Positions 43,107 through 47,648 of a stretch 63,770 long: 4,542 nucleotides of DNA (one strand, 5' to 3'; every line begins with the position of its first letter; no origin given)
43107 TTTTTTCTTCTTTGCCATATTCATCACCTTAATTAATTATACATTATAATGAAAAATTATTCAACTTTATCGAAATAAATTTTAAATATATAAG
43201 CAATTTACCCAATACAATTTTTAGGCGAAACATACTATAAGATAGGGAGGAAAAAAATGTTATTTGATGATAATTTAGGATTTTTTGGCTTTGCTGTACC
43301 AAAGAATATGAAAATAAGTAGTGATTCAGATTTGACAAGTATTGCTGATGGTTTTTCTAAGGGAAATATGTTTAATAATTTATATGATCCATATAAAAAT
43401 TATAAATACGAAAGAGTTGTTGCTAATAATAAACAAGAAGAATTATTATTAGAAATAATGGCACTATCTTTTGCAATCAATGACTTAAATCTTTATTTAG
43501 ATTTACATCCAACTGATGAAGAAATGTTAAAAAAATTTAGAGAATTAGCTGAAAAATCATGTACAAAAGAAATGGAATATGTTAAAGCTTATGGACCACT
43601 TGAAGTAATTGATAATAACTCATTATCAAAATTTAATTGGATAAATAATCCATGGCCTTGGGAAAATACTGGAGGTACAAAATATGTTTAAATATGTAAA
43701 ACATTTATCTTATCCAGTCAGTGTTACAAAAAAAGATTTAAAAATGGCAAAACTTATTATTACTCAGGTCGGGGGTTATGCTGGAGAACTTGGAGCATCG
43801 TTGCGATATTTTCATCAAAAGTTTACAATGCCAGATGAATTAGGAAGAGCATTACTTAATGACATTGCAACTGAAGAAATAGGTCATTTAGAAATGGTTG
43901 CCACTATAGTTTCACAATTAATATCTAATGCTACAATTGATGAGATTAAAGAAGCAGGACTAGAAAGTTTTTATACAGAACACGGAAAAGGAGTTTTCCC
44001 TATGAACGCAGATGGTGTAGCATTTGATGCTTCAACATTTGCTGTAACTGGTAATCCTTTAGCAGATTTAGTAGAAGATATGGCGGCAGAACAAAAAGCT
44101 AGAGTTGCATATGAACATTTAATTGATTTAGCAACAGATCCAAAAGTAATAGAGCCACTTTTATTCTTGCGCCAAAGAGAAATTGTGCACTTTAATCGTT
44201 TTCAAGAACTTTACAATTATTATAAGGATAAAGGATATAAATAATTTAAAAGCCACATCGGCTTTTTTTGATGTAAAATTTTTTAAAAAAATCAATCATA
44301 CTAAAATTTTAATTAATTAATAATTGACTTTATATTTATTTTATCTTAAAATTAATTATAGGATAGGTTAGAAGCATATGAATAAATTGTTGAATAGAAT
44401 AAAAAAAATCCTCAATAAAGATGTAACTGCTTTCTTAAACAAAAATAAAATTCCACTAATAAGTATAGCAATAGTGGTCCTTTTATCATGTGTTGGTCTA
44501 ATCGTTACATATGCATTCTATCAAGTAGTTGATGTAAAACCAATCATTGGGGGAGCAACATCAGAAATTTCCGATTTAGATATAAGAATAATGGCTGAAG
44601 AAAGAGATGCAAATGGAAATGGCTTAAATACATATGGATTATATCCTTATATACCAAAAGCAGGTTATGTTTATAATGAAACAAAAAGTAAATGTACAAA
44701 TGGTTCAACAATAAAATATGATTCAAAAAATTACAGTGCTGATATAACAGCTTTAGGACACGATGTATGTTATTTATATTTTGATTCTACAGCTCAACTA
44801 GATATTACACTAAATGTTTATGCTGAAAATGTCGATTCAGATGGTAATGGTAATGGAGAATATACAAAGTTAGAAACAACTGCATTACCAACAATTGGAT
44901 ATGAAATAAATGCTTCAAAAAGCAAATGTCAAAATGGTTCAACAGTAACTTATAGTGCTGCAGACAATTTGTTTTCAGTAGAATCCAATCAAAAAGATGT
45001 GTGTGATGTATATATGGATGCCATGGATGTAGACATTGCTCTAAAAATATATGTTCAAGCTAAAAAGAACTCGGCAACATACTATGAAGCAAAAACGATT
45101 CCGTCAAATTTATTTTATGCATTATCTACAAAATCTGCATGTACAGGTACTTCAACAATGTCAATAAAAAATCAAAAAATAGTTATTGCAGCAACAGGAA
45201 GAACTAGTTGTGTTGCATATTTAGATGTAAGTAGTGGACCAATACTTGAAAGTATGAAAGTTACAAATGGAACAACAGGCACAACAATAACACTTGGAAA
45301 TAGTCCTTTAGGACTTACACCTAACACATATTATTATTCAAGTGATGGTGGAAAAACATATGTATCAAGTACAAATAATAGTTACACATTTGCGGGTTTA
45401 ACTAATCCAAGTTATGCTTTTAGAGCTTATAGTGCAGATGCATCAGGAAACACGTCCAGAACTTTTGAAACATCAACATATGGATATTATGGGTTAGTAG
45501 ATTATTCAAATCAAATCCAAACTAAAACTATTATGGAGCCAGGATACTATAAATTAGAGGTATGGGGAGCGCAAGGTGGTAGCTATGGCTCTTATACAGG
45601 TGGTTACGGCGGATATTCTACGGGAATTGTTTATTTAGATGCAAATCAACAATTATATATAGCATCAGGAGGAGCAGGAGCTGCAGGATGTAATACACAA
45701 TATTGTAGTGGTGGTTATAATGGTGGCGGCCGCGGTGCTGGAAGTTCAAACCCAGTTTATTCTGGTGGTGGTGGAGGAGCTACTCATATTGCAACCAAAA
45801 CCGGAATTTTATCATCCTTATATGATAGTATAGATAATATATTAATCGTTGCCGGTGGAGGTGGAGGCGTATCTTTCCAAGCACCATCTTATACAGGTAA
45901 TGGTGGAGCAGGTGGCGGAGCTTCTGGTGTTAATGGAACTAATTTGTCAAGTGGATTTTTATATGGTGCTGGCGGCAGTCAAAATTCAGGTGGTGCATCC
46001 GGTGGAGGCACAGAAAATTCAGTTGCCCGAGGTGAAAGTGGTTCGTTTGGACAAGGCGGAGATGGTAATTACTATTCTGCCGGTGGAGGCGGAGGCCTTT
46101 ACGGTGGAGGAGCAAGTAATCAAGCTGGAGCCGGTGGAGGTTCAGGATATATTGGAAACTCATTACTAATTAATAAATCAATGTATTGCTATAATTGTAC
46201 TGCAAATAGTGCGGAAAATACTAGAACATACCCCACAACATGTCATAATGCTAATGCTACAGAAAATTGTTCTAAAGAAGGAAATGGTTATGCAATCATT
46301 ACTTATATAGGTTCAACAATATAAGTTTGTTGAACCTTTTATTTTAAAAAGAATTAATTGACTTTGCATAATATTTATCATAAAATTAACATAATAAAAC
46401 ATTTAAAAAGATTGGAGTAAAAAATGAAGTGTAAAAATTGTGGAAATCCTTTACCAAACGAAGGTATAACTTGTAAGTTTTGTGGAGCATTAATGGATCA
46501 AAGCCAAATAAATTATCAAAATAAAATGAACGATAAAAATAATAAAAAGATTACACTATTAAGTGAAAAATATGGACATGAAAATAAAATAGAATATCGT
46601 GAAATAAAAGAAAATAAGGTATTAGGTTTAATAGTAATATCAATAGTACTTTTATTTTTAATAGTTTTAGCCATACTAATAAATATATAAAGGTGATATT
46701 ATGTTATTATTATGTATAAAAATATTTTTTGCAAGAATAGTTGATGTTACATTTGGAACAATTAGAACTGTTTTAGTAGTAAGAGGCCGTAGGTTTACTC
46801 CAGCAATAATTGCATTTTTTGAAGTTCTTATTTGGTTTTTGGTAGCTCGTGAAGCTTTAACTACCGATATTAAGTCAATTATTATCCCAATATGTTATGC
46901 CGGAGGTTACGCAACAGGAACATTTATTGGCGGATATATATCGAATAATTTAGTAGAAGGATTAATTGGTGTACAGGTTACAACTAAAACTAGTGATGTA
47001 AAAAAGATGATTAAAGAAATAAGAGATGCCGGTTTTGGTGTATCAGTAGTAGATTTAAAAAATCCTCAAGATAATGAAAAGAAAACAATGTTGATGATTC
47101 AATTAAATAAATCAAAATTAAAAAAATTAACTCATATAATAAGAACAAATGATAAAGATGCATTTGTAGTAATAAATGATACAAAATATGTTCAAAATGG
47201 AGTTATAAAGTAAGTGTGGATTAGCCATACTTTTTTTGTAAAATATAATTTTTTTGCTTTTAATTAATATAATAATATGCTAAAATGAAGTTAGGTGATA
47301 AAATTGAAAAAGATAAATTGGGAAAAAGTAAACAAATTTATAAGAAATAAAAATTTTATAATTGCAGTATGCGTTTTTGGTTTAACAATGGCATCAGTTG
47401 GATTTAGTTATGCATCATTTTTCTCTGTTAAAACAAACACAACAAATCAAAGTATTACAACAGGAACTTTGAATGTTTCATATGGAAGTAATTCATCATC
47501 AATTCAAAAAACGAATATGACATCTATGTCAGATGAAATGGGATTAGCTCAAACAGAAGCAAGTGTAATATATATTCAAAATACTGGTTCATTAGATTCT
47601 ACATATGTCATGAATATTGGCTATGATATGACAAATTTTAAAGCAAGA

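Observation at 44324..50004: Four neighbouring genes share a TasA/CalY-like (SipW-type) signal and N-terminal strand motif: candidate uncharacterised extracellular fibre locus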

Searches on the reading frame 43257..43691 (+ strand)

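Call 78: search_protein_families(library=pfam, proteins=[window:43257-43691:+], max_evalue=0.001)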
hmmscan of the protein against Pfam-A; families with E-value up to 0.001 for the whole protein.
window:43257-43691:+ (144 aa): 1 family
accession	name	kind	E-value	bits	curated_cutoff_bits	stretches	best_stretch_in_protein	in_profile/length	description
PF12652.12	CotJB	-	1.6e-24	86.3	29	1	62-136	2-76/76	CotJB protein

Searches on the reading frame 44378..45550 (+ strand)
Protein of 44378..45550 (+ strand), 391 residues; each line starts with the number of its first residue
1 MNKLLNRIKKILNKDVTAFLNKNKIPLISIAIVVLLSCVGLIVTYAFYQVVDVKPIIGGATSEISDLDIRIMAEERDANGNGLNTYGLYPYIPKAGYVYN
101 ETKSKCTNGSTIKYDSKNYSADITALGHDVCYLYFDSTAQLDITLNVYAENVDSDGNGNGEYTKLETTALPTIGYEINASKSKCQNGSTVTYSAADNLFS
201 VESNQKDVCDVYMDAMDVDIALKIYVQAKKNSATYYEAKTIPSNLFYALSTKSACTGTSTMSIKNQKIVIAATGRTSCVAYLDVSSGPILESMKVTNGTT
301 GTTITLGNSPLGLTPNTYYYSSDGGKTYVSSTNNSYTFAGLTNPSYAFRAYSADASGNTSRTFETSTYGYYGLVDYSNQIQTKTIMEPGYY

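Call 67: search_protein_families(library=pfam, proteins=[window:44378-45550:+], max_evalue=10)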
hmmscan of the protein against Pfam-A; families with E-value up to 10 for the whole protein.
window:44378-45550:+ (391 aa): 1 family
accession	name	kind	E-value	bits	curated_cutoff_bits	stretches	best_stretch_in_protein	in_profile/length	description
PF13786.12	DUF4179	-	0.16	12.8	30.1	1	22-66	3-49/94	Domain of unknown function (DUF4179)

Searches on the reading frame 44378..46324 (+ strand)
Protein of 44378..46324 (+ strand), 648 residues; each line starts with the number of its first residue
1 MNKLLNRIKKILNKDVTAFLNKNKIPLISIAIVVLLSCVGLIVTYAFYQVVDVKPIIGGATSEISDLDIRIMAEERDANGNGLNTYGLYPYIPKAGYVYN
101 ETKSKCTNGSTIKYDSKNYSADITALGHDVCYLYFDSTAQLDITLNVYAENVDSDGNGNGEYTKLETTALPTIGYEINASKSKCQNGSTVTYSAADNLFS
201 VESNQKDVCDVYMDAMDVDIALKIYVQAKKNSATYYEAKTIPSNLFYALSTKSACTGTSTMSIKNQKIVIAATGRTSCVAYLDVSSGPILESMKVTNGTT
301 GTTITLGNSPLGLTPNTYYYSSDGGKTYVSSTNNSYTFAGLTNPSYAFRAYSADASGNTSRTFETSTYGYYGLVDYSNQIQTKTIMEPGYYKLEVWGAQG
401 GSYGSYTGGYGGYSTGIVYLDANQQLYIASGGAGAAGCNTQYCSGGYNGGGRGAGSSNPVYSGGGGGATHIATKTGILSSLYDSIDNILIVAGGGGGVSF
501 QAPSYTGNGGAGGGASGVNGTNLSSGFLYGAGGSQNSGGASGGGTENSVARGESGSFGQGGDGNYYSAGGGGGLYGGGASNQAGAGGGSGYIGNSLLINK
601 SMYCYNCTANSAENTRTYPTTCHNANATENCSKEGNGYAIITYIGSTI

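Call 3: search_protein_families(library=pfam, proteins=[window:44378-46324:+], max_evalue=1)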
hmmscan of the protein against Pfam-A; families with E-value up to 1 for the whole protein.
window:44378-46324:+ (648 aa): 2 families
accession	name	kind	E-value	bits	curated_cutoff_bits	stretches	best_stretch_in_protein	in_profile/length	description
PF12810.13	ALK_LTK_GRD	-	8.2e-33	114.8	24.5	1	384-644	3-243/243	ALK/LTK, Glycine-rich domain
PF13786.12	DUF4179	-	0.092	13.6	30.1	0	22-66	3-49/94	Domain of unknown function (DUF4179)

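Call 4: search_protein_families(library=ncbifam, proteins=[window:44378-46324:+], max_evalue=1)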
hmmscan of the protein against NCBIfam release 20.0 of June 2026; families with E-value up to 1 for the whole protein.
window:44378-46324:+ (648 aa): 0 families

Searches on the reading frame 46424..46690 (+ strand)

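Call 3: search_protein_families(library=pfam, proteins=[window:46424-46690:+], max_evalue=1)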
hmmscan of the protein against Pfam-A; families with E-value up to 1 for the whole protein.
window:46424-46690:+ (88 aa): 13 families
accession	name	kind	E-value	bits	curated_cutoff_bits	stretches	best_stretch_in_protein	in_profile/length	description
PF08271.17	Zn_Ribbon_TF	-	0.0016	18.4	29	1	1-31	1-36/43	TFIIB zinc-binding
PF13240.11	Zn_Ribbon_1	-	0.0069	16.6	25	1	2-22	1-21/23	zinc-ribbon domain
PF12773.13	DZR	-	0.017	15.7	27.3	1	3-24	1-22/45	Double zinc ribbon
PF14828.11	Amnionless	-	0.017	14.3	30.4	1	4-36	219-257/442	Amnionless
PF20040.4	DUF6442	-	0.018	15.7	25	1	36-87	49-100/102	Family of unknown function (DUF6442)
PF06024.17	Orf78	-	0.027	15.2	29.4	1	32-85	30-82/101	Orf78 (ac78)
PF24463.1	DUF7577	-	0.077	13.1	28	0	13-22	1-10/27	Domain of unknown function (DUF7577)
PF17032.10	Zn_ribbon_15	-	0.079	14.2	28.9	1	1-26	38-64/73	zinc-ribbon family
PF02132.21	RecR_ZnF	-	0.13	12.6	22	0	16-26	3-13/21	RecR, Cys4-zinc finger domain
PF00130.28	C1_1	-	0.13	12.5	26.5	1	2-26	13-40/53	Phorbol esters/diacylglycerol binding domain (C1 domain)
PF13248.11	Zn_ribbon_3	-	0.18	11.8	27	1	2-23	4-25/26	zinc-ribbon domain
PF05810.19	NinF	-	0.21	12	27.5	1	2-11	1-10/25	NinF protein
PF09889.16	DUF2116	-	0.21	12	26.8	0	3-21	6-25/59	Probable treble clef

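Call 4: search_protein_families(library=ncbifam, proteins=[window:46424-46690:+], max_evalue=1)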
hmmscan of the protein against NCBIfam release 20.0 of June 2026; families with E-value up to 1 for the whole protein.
window:46424-46690:+ (88 aa): 7 families
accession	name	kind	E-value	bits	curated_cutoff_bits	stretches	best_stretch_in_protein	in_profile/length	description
NF053815.1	teico_TcaA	equivalog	0.00056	18.8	550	1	2-81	3-72/463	membrane-associated protein TcaA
NF047912.1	ECs_2282_CxxC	subfamily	0.027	14.4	37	1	3-36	5-49/60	ECs_2282 family putative zinc-binding protein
NF040945.1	CCC_membrane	equivalog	0.032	14.6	65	1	35-86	33-79/99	CCC motif membrane protein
NF051898.1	MBSP1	equivalog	0.044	13.3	320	1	2-44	52-89/289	biosurfactant protein 1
TIGR03975.1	rSAM_ocin_1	subfamily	0.044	12.3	281.85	1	16-53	277-312/606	RiPP maturation radical SAM C-methyltransferase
TIGR01384.1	TFS_arch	equivalog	0.093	13.4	64.75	1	3-51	3-56/101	transcription factor S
NF001646.0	PRK00420.1-3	equivalog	0.89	9.8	117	0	2-59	22-86/117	hypothetical protein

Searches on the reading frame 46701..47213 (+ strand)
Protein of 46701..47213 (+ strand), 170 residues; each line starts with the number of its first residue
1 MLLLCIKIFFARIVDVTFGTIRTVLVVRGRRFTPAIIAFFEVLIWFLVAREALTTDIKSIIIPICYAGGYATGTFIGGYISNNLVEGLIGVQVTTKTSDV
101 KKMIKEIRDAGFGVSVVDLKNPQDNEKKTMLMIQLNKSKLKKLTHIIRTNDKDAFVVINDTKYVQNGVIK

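Call 3: search_protein_families(library=pfam, proteins=[window:46701-47213:+], max_evalue=1)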
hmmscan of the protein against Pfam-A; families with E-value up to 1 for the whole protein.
window:46701-47213:+ (170 aa): 5 families
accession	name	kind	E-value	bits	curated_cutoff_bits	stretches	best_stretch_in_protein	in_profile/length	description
PF18955.5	DUF5698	-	1e-15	58.3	27.5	1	20-77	1-57/58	Domain of unknown function (DUF5698)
PF10035.14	DUF2179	-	2.9e-10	40.2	22.8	1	113-164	2-53/55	Uncharacterized protein conserved in bacteria (DUF2179)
PF00708.24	Acylphosphatase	-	0.035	14.8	22.5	1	71-121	22-71/85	Acylphosphatase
PF08903.17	DUF1846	-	0.035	13.4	27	1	95-169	87-162/333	Domain of unknown function DUF1846, N-terminal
PF05673.19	DUF815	-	0.12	11.9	23.8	1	72-156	44-110/249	Protein of unknown function (DUF815)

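Call 4: search_protein_families(library=ncbifam, proteins=[window:46701-47213:+], max_evalue=1)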
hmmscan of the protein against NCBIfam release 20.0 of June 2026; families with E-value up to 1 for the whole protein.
window:46701-47213:+ (170 aa): 5 families
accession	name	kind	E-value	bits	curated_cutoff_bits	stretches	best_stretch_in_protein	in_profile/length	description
NF003191.0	PRK04164.1-2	equivalog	1.3e-35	122.7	179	1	2-168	14-176/200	hypothetical protein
NF003194.0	PRK04164.1-5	equivalog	4.2e-26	91.5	160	1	4-168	6-166/178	hypothetical protein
NF003190.0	PRK04164.1-1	equivalog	2.8e-18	66.1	318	1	3-167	10-170/200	hypothetical protein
NF003192.0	PRK04164.1-3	equivalog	2e-17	63.6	341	1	3-168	6-167/174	hypothetical protein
NF003193.0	PRK04164.1-4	equivalog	2.8e-15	56.5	351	1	4-165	3-160/182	hypothetical protein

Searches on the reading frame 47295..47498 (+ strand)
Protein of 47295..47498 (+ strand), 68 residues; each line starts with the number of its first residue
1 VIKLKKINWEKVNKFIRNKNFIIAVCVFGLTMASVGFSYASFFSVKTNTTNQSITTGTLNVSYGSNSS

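Call 41: search_protein_families(library=ncbifam, proteins=[window:47295-47498:+], max_evalue=10)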
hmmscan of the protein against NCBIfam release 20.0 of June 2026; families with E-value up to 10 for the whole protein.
seq(68 aa): 3 families
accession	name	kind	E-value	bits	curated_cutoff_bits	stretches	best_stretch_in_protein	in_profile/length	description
NF010410.0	PRK13836.1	subfamily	0.011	15.2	369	1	10-49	20-59/220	conjugal transfer protein TrbF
NF047761.1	LBF_4227_fam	equivalog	0.012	16.1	75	1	2-51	21-68/96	LBF_4227 family protein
NF033556.1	MerTP_fusion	equivalog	0.043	13.4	180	1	10-54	71-114/186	mercuric transport protein MerTP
